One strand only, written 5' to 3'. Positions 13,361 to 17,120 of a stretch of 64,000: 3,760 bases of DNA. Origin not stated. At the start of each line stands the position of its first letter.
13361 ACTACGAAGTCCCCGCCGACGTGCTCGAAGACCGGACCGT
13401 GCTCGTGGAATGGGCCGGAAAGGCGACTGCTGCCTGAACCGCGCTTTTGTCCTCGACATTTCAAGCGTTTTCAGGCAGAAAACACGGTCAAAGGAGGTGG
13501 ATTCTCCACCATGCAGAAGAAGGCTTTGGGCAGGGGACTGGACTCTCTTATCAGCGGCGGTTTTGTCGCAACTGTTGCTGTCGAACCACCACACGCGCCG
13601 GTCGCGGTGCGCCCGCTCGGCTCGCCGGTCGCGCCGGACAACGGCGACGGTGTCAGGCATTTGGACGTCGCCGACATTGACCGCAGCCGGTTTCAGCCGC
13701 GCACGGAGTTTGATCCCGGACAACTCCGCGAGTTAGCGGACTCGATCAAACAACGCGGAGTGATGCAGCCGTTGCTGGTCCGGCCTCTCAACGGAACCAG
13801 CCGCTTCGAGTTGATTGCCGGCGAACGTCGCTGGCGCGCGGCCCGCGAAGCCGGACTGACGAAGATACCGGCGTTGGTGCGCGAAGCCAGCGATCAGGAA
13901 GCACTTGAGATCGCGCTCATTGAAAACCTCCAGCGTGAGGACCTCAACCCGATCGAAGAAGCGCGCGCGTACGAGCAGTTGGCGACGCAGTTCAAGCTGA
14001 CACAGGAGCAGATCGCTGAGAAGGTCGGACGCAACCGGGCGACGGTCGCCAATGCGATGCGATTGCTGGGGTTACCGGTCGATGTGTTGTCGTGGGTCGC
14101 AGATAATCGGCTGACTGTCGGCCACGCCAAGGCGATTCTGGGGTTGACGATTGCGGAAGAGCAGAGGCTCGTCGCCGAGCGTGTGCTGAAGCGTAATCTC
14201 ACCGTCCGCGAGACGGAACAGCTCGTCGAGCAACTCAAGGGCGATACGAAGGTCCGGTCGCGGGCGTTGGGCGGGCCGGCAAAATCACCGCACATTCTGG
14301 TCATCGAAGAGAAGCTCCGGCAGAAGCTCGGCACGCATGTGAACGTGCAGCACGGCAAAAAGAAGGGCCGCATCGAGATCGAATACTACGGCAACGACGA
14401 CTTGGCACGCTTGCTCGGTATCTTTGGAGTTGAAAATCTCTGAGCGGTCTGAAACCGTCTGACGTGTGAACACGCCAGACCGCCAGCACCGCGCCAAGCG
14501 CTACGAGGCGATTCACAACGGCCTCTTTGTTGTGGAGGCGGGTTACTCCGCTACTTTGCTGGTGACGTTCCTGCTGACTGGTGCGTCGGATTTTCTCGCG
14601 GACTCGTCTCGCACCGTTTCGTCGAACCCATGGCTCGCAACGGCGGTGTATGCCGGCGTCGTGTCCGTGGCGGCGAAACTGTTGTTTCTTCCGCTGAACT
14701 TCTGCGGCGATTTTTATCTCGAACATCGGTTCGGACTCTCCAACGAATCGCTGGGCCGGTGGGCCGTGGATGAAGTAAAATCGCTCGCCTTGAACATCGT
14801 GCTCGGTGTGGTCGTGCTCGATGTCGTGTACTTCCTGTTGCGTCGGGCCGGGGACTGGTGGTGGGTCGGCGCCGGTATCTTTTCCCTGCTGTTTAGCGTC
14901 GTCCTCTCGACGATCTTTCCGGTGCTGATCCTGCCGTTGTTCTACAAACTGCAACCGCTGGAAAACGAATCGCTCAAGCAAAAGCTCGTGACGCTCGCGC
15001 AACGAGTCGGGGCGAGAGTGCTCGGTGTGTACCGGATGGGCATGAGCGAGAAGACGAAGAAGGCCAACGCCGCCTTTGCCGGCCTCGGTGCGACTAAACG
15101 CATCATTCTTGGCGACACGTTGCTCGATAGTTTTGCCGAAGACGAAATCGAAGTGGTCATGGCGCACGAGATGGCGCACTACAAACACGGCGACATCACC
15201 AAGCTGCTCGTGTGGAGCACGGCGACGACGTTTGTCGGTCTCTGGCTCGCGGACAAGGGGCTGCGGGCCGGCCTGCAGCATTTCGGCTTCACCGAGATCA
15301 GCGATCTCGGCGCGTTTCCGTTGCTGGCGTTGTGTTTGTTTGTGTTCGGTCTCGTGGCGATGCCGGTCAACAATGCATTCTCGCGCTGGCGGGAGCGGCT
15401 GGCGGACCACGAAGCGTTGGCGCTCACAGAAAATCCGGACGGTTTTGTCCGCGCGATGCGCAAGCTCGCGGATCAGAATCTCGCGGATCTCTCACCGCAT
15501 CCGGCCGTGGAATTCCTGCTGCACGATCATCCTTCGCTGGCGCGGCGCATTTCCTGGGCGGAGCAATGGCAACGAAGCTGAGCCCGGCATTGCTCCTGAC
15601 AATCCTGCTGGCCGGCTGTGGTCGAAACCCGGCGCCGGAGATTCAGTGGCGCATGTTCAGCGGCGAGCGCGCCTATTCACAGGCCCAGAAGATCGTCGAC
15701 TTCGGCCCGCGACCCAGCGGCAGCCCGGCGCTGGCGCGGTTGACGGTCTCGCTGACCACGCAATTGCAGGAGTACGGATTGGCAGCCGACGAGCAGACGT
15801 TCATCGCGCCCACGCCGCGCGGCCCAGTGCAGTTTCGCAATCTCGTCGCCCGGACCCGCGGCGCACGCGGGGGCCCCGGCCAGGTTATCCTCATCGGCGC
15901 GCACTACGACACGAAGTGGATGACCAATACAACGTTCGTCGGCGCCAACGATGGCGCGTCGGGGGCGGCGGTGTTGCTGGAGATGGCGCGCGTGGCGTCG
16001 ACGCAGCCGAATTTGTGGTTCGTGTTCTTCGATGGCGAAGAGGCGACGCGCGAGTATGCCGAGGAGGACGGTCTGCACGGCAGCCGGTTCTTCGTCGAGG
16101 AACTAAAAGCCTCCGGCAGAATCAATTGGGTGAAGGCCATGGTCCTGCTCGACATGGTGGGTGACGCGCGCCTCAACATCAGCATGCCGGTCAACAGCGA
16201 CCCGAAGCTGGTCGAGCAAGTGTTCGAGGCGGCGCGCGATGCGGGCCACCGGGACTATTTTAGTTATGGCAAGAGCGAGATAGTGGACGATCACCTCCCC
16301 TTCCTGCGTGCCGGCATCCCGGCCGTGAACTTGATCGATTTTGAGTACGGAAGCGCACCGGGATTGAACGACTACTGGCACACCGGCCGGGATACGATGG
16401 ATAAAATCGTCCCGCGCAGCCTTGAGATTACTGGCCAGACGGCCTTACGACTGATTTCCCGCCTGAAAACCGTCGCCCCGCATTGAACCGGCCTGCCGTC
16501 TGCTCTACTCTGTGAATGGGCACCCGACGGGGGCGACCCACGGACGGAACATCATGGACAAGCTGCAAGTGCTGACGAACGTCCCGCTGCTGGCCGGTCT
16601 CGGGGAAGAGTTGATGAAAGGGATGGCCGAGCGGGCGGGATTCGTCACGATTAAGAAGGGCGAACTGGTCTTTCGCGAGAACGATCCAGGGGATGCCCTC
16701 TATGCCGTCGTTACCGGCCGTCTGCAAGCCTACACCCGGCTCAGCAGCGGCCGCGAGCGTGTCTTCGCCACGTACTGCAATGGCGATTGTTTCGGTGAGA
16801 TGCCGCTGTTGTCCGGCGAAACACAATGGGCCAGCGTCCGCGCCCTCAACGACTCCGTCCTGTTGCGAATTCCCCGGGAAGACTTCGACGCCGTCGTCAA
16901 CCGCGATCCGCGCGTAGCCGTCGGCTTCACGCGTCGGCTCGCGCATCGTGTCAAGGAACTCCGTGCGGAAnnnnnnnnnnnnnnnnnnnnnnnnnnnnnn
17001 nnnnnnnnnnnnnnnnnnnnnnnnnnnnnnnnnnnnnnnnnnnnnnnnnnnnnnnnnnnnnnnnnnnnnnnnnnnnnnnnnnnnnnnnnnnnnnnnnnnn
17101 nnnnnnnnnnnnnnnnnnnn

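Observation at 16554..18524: A three-part protein: cNMP-binding domain, ParA/MinD-like domain with a degenerate Walker A, and a patatin phospholipase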

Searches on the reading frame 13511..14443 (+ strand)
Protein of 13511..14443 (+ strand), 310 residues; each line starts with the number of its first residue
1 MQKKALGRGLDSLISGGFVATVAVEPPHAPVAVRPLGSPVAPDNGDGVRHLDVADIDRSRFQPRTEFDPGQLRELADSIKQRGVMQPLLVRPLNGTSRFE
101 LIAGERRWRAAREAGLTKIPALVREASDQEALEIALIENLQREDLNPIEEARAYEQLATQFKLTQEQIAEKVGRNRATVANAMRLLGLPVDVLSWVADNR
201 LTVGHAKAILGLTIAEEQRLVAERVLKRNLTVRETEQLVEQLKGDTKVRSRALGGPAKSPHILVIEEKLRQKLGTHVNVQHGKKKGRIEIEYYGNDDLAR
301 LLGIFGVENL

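Call 3: search_protein_families(library=pfam, proteins=[window:13511-14443:+], max_evalue=0.1)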
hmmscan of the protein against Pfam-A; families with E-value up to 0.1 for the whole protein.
window:13511-14443:+ (310 aa): 10 families
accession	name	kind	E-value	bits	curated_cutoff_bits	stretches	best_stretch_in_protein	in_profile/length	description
PF17762.8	HTH_ParB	-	6.5e-36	123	22.6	1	143-243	1-101/102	ParB HTH domain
PF02195.25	ParB_N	-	2.3e-35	120.9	26.3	1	48-141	3-95/95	ParB N-terminal domain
PF23552.2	ParB_C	-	3.6e-10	39.6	23.8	1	258-303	1-47/50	ParB dimerisation domain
PF01978.25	TrmB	-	0.00035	20.8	25.6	1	150-186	10-46/68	Sugar-specific transcriptional regulator TrmB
PF20432.4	Xre-like-HTH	-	0.0007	20.3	25.8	1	151-184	12-44/63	Antitoxin Xre-like helix-turn-helix domain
PF10279.14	Latarcin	-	0.0014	19.3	25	1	125-171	16-63/64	Latarcin precursor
PF13545.12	HTH_Crp_2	-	0.033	14.6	27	0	158-184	18-44/70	Crp-like helix-turn-helix domain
PF13384.12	HTH_23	-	0.054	13.8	24.6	0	158-181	14-36/50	Homeodomain-like domain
PF23433.1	DUF7119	-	0.057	13.7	30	0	181-249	66-133/141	Family of unknown function (DUF7119)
PF08279.18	HTH_11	-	0.09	13.1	25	0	154-186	6-39/55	HTH domain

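Call 4: search_protein_families(library=ncbifam, proteins=[window:13511-14443:+], max_evalue=0.1)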
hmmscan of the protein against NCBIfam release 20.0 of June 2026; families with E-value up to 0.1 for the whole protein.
window:13511-14443:+ (310 aa): 9 families
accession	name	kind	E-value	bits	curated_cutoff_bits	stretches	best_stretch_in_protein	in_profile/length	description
TIGR04285.1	nucleoid_noc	exception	4.4e-69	232.7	315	1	48-246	2-198/255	nucleoid occlusion protein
TIGR00180.1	parB_part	domain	1.4e-56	191.2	58.45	1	46-224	3-184/186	ParB/RepB/Spo0J family partition protein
TIGR03734.1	PRTRC_parB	hypoth_equivalog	1.6e-40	139.2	278.6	1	61-242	6-189/555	PRTRC system ParB family protein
TIGR03454.1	partition_RepB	equivalog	2.3e-22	79.8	201.5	1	44-194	60-210/325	plasmid partitioning protein RepB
NF010406.0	PRK13832.1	subfamily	5.1e-14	51.7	640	1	64-187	21-143/578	plasmid partitioning protein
NF010440.0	PRK13866.1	equivalog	2.9e-12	46.4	522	1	44-152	61-170/336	plasmid partitioning protein RepB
NF053625.1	SerKinSerKArch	equivalog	1.3e-09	37.6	380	1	48-130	11-94/244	ADP-dependent L-serine kinase SerK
TIGR03305.1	alt_F1F0_F1_bet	exception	0.018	13.8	752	1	90-176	331-415/449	alternate F1F0 ATPase, F1 subunit beta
TIGR03879.1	near_KaiC_dom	domain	0.062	13.8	65.1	0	159-184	32-57/91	probable regulatory domain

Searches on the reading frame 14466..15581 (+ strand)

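Call 3: search_protein_families(library=pfam, proteins=[window:14466-15581:+], max_evalue=0.1)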
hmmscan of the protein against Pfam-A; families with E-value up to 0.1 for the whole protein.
window:14466-15581:+ (371 aa): 6 families
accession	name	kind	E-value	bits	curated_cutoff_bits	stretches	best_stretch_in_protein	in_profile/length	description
PF16491.10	Peptidase_M48_N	-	5.4e-30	105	27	1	6-161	23-179/179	CAAX prenyl protease N-terminal, five membrane helices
PF01435.24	Peptidase_M48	-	3e-27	96.1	20.3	1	164-368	1-185/186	Peptidase family M48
PF05569.17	Peptidase_M56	-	0.00014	21.6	31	1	211-245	176-210/296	BlaR1 peptidase M56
PF10263.15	SprT-like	-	0.00077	19.7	25.6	1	205-239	36-72/108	SprT-like family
PF03695.18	UPF0149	-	0.082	13.5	25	0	292-362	25-96/181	Uncharacterised protein family (UPF0149)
PF12822.12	ECF_trnsprt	-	0.085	13.3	30.7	1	109-172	77-140/169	ECF transporter, substrate-specific component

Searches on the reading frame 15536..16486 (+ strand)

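Call 3: search_protein_families(library=pfam, proteins=[window:15536-16486:+], max_evalue=0.1)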
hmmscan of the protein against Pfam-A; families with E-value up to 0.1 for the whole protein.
window:15536-16486:+ (316 aa): 2 families
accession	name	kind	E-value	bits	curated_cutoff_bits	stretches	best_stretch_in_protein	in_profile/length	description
PF04389.22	Peptidase_M28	-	3.9e-35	121.8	21.3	1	102-306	1-192/193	Peptidase family M28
PF01546.33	Peptidase_M20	-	0.024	15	24.6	1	136-264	32-171/206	Peptidase family M20/M25/M40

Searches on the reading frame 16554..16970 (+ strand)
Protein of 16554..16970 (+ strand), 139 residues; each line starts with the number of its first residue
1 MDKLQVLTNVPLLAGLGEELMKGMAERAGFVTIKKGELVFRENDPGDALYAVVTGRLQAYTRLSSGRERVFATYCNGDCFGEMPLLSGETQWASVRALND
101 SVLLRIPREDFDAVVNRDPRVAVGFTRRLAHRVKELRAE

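Call 9: search_solved_structures(query=window:16554-16970:+, max_evalue=0.001, show_alignments=4)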
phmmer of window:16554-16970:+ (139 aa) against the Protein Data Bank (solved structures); distinct sequences matched with E-value up to 0.001: 112 (the best 60 are shown).
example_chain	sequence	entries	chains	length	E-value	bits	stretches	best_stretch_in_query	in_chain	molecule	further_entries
9ya0_MA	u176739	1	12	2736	3.4e-25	92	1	6-126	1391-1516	PCR12, TGME49_219070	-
5kbf_A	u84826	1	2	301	2.9e-16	63.1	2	32-115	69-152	CAMP-dependent protein kinase regulatory subunit, putative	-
2pqq_A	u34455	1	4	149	1.7e-14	57.4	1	6-135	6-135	Putative transcriptional regulator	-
4ev0_A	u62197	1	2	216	5.2e-14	55.8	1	34-136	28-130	Transcription regulator, Crp family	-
5j3u_A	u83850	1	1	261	1.8e-13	54.1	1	35-116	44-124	Protein Kinase A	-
6rsx_A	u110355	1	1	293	1.1e-12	51.6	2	7-116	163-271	Regulatory Subunit of Protein Kinase A (cAMP-dependent) from Euglena gracilis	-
1o7f_A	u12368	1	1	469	2.1e-11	47.4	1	30-117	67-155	CAMP-DEPENDENT RAP1 GUANINE-NUCLEOTIDE EXCHANGE FACTOR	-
3e97_A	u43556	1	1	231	2.2e-11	47.4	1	4-136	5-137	Transcriptional regulator, Crp/Fnr family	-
2byv_E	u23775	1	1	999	6.7e-11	45.8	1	30-117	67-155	RAP GUANINE NUCLEOTIDE EXCHANGE FACTOR 4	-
3shr_A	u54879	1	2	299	7.6e-11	45.6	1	4-115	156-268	cGMP-dependent protein kinase 1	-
4z07_A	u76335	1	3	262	1.3e-10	44.8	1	4-115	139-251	cGMP-dependent protein kinase 1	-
8vta_A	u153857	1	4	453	1.8e-10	44.4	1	6-137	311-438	Transcriptional regulator, Crp/Fnr family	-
8vtb_A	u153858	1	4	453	1.8e-10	44.4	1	6-137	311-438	Transcriptional regulator, Crp/Fnr family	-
7rtf_A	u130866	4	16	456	1.8e-10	44.4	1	6-137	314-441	SthK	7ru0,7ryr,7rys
7rsh_A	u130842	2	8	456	1.8e-10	44.4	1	6-137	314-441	SthK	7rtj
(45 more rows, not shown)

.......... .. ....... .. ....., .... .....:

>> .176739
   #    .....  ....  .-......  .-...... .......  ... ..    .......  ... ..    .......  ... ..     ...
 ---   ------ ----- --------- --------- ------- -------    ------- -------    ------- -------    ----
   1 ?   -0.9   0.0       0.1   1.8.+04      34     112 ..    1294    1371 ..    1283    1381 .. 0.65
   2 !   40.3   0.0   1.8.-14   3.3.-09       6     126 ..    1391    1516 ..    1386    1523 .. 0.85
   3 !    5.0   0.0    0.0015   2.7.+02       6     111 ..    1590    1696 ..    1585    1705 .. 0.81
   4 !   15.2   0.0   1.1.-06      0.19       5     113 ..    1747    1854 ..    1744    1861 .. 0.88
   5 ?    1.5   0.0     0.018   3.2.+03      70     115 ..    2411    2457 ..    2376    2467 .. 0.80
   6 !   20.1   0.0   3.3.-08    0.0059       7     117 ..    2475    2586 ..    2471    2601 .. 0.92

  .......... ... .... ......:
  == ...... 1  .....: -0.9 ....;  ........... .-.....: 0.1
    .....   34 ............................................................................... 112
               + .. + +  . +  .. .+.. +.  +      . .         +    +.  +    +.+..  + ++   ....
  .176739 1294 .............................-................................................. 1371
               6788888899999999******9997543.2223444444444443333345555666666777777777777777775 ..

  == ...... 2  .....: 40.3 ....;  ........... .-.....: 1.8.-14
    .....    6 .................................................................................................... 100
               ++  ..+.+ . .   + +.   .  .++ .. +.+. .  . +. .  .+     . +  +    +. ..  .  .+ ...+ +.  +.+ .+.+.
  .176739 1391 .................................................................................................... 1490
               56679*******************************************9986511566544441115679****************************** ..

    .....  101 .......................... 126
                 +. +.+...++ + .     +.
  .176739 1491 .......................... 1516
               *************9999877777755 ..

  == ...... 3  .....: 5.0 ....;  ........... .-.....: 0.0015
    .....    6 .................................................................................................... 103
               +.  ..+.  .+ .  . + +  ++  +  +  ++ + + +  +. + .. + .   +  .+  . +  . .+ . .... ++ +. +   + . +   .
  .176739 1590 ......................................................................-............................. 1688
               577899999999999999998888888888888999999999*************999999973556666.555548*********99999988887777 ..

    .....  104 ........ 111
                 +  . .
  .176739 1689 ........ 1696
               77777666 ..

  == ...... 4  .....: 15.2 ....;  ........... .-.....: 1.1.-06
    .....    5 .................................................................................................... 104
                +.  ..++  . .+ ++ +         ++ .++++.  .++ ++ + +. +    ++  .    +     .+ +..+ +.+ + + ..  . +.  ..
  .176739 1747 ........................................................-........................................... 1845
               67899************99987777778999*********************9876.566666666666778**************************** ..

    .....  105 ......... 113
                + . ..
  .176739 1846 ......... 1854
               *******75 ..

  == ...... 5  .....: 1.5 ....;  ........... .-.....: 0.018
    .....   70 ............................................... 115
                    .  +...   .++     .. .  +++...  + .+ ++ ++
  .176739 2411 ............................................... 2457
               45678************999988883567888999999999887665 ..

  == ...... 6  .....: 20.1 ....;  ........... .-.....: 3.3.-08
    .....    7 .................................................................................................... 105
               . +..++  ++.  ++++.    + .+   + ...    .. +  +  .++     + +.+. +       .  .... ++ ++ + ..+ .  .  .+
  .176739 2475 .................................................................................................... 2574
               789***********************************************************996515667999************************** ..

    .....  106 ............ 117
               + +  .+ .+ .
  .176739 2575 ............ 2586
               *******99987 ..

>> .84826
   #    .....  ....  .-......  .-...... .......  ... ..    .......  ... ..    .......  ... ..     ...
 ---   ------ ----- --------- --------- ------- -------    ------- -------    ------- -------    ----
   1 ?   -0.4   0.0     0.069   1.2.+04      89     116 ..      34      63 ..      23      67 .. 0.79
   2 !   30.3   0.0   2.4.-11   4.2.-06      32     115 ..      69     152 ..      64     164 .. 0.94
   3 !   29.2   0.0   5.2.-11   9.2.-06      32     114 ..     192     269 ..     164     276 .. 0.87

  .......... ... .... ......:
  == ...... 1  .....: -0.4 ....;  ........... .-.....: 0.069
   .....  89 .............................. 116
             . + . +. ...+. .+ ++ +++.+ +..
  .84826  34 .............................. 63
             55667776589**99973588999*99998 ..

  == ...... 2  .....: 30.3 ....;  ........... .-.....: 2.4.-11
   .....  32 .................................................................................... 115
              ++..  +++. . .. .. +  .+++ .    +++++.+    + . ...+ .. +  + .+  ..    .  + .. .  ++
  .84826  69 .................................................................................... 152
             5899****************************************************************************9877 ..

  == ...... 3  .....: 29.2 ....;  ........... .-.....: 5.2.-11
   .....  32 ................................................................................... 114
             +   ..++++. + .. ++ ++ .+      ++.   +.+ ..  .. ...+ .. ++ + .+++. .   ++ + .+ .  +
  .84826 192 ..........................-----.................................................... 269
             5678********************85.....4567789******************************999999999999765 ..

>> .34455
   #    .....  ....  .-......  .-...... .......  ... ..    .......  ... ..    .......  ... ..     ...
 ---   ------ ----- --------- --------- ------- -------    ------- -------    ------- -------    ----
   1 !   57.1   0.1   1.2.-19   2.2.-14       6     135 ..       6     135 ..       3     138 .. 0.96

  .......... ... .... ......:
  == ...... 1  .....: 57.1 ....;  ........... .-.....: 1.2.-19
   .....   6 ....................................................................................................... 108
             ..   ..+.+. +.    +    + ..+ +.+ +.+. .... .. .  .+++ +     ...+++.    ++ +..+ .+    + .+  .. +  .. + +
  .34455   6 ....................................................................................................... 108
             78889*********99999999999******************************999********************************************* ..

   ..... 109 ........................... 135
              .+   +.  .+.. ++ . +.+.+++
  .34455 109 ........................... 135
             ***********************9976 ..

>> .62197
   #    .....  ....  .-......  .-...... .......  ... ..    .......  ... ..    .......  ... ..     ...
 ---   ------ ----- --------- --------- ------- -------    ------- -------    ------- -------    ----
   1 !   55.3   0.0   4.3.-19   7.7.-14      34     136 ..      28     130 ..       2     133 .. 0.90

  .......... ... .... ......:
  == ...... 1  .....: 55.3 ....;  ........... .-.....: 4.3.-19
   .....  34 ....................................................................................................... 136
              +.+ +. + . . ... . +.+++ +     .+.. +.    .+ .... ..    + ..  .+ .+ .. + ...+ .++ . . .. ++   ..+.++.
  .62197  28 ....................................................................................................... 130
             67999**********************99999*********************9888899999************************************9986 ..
